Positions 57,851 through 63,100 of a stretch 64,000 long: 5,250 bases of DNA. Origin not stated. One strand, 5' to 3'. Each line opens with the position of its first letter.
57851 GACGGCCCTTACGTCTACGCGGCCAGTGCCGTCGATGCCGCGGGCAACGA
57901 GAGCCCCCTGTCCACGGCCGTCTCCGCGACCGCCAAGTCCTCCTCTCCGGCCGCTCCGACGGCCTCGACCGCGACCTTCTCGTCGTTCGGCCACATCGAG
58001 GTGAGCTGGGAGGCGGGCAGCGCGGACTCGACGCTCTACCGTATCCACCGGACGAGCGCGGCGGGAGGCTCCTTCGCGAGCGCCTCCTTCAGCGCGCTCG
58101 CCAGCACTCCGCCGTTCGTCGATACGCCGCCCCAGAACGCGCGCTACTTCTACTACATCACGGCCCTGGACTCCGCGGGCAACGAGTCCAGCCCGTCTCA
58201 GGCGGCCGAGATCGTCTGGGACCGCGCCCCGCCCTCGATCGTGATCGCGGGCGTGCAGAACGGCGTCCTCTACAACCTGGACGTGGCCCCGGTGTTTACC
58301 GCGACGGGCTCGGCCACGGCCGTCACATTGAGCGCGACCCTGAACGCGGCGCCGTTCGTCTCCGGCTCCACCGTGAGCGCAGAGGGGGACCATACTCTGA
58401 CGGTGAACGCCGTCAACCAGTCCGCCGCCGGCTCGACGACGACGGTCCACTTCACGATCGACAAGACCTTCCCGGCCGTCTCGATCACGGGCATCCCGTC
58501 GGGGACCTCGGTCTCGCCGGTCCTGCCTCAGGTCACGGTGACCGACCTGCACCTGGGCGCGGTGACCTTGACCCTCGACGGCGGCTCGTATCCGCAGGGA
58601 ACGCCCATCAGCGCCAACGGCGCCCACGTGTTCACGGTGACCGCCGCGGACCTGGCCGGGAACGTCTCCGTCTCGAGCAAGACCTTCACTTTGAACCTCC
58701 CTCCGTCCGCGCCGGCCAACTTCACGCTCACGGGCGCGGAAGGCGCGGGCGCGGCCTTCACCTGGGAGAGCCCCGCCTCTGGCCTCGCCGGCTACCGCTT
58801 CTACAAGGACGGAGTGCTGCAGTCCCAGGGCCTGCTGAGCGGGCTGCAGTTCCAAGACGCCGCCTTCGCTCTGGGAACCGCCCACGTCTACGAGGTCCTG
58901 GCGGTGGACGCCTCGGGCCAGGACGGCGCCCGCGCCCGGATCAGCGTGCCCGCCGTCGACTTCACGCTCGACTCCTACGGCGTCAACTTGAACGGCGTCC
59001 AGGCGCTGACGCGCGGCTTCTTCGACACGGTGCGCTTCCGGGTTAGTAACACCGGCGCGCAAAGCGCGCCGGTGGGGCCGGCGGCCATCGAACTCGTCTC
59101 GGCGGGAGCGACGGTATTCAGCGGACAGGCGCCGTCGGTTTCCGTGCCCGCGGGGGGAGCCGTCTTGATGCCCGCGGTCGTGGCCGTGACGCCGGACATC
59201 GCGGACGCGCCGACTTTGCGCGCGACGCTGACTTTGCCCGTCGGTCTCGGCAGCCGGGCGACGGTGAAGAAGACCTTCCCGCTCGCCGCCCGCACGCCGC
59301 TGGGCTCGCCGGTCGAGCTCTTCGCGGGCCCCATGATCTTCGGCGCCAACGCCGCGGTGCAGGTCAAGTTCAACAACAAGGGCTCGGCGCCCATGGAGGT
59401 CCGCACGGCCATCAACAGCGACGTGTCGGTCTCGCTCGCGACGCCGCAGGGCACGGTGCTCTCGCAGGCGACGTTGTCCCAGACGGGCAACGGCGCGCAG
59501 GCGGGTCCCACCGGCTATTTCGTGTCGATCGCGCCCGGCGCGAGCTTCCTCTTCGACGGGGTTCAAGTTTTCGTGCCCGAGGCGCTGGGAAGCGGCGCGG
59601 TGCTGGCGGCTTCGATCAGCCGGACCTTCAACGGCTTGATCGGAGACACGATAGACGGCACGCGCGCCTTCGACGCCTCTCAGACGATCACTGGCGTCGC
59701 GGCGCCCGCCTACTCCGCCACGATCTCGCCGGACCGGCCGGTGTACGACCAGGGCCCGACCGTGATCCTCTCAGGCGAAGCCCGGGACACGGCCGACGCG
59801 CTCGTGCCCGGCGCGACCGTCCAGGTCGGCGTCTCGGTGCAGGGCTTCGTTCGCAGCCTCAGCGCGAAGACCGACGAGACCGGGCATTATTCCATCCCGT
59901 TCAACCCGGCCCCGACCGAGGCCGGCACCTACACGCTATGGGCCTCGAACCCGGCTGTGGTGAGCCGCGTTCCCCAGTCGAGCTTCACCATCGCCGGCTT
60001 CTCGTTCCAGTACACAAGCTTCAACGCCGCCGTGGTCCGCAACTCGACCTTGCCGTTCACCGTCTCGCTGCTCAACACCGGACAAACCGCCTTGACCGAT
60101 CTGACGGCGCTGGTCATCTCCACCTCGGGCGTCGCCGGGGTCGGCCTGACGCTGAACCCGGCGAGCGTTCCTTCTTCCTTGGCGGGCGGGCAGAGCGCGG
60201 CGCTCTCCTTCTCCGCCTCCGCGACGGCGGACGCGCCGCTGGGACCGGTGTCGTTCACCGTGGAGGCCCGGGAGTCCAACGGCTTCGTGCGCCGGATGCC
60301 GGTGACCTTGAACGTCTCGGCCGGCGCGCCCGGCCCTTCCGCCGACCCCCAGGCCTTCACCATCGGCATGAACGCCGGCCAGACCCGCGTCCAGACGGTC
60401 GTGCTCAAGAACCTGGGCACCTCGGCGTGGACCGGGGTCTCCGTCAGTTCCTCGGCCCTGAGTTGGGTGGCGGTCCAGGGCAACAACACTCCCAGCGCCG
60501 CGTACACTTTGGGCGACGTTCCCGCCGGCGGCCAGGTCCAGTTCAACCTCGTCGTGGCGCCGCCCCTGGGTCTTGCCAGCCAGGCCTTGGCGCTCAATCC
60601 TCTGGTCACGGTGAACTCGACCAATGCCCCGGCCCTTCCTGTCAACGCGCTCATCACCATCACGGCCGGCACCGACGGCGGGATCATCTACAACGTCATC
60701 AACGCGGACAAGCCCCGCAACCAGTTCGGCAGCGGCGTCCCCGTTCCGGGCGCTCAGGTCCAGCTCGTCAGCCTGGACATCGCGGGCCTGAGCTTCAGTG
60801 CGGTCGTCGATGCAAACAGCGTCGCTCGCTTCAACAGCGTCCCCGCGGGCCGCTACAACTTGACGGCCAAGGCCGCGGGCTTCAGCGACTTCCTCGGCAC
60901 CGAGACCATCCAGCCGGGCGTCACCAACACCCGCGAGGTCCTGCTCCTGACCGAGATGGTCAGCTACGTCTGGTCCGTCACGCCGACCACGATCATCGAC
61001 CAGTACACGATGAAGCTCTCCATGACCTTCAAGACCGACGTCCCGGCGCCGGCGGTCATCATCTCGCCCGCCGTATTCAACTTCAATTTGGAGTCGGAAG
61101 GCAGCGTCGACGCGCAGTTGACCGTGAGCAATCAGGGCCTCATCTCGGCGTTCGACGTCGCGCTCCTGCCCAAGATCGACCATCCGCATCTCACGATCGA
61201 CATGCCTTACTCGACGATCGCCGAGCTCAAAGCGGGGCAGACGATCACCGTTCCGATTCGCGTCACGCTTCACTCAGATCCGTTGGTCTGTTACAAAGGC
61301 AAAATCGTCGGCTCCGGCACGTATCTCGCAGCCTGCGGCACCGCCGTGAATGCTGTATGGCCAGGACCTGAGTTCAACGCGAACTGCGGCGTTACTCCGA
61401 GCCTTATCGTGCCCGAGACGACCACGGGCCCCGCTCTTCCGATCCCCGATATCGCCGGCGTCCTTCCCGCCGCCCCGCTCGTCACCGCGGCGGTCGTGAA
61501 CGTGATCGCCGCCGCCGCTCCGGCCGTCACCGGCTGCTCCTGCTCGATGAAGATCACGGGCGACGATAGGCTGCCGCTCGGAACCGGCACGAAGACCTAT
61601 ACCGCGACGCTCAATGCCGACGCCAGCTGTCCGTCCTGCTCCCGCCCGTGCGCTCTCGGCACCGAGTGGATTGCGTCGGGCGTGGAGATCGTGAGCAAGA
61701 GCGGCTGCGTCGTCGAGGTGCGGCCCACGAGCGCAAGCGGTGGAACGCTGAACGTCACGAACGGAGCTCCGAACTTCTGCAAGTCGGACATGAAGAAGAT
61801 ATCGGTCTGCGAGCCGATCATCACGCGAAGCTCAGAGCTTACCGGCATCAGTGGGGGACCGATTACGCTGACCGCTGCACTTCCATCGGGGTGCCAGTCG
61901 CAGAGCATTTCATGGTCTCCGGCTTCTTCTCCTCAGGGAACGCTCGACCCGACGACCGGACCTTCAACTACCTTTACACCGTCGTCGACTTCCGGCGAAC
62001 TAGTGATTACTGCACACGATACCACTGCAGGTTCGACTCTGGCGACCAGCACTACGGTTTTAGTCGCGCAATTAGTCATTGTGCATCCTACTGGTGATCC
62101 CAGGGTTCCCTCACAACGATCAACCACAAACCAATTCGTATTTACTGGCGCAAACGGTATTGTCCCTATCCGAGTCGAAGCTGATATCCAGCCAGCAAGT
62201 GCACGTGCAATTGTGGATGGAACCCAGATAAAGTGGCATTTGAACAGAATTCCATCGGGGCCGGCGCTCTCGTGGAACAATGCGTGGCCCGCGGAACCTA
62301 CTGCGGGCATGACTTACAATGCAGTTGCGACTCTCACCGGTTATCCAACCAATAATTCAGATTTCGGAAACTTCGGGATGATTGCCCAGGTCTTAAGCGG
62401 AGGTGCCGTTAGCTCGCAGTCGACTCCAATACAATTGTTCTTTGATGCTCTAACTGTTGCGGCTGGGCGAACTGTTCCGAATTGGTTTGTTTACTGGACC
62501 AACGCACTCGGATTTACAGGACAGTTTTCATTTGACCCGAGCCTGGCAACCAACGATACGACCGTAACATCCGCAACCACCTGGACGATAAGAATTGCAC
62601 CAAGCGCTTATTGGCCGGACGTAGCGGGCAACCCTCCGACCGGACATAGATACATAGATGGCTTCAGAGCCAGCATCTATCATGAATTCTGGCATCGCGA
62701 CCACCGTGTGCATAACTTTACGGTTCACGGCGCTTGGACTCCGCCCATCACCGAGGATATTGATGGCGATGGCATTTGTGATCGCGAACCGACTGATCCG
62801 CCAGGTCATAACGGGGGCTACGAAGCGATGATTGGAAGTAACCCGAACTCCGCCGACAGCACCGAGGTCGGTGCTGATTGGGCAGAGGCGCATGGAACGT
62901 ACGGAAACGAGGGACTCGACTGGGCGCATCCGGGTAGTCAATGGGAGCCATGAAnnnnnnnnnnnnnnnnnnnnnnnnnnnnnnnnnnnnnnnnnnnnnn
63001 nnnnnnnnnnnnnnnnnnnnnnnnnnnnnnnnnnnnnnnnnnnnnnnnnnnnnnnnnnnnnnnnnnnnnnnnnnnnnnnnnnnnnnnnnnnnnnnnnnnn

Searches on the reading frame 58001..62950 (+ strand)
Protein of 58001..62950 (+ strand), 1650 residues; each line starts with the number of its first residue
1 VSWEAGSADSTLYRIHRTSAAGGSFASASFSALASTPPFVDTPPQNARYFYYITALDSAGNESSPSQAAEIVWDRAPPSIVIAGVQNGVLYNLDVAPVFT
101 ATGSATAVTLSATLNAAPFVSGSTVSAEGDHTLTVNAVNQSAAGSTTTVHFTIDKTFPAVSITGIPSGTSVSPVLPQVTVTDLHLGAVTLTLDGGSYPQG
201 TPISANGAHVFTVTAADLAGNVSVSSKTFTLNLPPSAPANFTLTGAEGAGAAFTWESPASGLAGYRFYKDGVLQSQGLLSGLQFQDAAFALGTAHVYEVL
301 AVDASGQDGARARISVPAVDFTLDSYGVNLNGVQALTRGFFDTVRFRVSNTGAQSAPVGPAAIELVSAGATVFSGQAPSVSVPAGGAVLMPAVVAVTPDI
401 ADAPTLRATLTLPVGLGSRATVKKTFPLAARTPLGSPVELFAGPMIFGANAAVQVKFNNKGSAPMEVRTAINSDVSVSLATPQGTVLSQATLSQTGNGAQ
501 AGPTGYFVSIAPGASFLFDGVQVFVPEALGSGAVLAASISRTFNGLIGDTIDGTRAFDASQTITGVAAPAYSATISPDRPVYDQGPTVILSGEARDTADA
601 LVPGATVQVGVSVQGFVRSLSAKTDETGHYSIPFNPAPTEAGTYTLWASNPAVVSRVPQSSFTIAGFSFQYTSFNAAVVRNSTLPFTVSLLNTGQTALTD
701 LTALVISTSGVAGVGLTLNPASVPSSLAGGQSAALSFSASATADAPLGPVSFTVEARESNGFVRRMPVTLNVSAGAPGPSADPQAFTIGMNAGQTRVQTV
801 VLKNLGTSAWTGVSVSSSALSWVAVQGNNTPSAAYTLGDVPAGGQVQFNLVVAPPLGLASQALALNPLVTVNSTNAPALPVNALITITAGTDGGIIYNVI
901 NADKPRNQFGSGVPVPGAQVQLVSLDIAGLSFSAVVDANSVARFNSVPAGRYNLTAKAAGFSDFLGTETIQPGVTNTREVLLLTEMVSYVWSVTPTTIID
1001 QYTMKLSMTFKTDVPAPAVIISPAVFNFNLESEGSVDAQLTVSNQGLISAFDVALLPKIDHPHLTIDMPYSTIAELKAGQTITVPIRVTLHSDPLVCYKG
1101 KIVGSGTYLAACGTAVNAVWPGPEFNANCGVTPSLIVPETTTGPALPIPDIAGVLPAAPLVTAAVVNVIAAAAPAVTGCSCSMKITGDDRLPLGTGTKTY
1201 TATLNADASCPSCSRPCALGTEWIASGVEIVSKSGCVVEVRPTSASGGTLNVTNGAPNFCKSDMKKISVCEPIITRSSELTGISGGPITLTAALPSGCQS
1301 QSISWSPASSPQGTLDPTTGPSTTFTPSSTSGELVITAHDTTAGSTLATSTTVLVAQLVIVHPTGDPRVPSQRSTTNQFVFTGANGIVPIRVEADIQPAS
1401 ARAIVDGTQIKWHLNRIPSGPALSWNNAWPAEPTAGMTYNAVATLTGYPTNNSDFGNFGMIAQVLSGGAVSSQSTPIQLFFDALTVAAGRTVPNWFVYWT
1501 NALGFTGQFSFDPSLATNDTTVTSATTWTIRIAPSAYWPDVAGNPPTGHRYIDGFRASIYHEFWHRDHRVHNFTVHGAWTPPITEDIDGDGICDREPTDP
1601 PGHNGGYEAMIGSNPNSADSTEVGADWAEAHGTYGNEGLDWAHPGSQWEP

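Call 9: search_protein_families(library=pfam, proteins=[window:58001-62950:+], max_evalue=10)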
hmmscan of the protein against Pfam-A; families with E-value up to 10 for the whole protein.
window:58001-62950:+ (1650 aa): 5 families
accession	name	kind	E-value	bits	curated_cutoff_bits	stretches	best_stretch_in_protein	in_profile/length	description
PF19077.6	Big_13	-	1.2e-10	42.2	27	3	202-230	70-99/102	Bacterial Ig-like domain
PF13620.12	CarboxypepD_reg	-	3.5e-10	40.5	32.3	2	911-979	10-78/82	Carboxypeptidase regulatory-like domain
PF24025.1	Ig_DR_A0283-like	-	0.0098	16.6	27.1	1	892-955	4-61/102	DR_A0283-like, Ig-like domain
PF01835.25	MG2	-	0.042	14.7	32.8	1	577-649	6-81/96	MG2 domain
PF13750.12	Big_3_3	-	0.39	10.8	27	0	205-230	120-145/157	Bacterial Ig-like domain (group 3)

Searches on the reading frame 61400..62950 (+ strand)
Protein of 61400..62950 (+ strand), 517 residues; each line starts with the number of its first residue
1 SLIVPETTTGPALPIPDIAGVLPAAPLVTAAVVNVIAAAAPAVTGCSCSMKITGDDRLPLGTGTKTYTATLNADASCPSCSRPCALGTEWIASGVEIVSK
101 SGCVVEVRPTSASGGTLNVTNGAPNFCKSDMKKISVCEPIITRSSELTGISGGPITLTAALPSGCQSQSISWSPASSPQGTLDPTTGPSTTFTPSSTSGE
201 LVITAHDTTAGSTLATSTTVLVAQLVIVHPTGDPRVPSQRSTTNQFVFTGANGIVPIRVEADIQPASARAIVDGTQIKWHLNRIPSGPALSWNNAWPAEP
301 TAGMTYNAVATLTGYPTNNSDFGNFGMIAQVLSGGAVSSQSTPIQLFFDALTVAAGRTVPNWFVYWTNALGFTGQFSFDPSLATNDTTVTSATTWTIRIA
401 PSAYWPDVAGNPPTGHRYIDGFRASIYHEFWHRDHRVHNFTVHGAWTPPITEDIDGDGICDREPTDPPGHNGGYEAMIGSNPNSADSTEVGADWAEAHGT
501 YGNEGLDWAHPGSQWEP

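Call 26: search_protein_families(library=pfam, proteins=[window:61400-62950:+], max_evalue=1)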
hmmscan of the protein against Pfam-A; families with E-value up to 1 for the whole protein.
window:61400-62950:+ (517 aa): 1 family
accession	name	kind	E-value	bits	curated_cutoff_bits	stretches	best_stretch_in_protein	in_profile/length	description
PF18884.5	TSP3_bac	-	0.061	13.6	25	0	453-463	1-11/22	Bacterial TSP3 repeat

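Call 62: search_protein_families(library=ncbifam, proteins=[window:61400-62950:+], max_evalue=10)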
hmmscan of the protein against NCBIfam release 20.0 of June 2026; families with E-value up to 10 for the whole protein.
window:61400-62950:+ (517 aa): 0 families

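Call 63: search_protein_families(library=phrogs, proteins=[window:61400-62950:+], max_evalue=1)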
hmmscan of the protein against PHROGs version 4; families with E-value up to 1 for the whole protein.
window:61400-62950:+ (517 aa): 1 family
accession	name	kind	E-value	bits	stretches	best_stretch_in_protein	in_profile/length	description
phrog_36393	-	unknown function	0.41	12.3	1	348-394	12-56/67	-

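Call 64: search_solved_structures(query=window:61700-62950:+, max_evalue=10)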
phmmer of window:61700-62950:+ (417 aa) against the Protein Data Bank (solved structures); distinct sequences matched with E-value up to 10: 1.
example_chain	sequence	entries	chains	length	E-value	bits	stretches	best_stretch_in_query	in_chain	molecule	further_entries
1o9h_A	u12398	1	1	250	0.99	11.2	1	149-212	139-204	RRNA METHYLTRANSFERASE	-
